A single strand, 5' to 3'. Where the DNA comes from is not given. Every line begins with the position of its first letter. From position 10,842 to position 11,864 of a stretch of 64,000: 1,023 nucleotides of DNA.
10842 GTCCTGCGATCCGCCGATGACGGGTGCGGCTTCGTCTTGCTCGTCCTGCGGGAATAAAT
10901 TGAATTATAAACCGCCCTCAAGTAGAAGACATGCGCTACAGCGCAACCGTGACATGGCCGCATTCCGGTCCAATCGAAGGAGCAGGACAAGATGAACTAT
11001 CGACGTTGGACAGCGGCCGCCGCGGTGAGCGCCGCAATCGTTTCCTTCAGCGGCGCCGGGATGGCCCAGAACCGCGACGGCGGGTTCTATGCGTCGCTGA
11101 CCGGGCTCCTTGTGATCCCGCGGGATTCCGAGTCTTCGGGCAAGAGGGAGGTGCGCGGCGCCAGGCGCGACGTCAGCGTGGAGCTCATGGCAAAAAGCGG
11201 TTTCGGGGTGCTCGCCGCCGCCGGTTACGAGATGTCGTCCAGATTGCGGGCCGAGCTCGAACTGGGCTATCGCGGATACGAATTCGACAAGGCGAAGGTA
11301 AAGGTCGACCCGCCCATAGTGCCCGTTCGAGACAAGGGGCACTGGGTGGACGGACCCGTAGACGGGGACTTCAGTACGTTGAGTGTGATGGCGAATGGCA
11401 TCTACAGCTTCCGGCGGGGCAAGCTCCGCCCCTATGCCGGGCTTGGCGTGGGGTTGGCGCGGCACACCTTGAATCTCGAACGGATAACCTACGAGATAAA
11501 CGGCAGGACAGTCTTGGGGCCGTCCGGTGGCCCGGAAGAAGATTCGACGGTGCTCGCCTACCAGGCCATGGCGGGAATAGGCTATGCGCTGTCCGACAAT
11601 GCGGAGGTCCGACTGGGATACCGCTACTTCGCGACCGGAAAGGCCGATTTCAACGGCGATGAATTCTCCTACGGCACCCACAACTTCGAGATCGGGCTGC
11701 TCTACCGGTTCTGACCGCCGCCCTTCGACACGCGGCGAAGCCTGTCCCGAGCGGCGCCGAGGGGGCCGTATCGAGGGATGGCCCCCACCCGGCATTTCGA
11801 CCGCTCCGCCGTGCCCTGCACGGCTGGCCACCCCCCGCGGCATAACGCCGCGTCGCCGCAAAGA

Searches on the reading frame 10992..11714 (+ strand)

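Call 58: search_protein_families(library=pfam, proteins=[window:10992-11714:+], max_evalue=0.000001)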
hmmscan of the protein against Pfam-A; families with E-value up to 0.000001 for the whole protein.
window:10992-11714:+ (240 aa): 2 families
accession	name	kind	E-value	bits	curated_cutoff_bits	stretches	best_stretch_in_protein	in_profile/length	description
PF13505.12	OMP_b-brl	-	2.1e-19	70.8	28.7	1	12-240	2-175/175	Outer membrane protein beta-barrel domain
PF02462.21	Opacity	-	4.6e-09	36.9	21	0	95-240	2-126/126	Opacity family porin protein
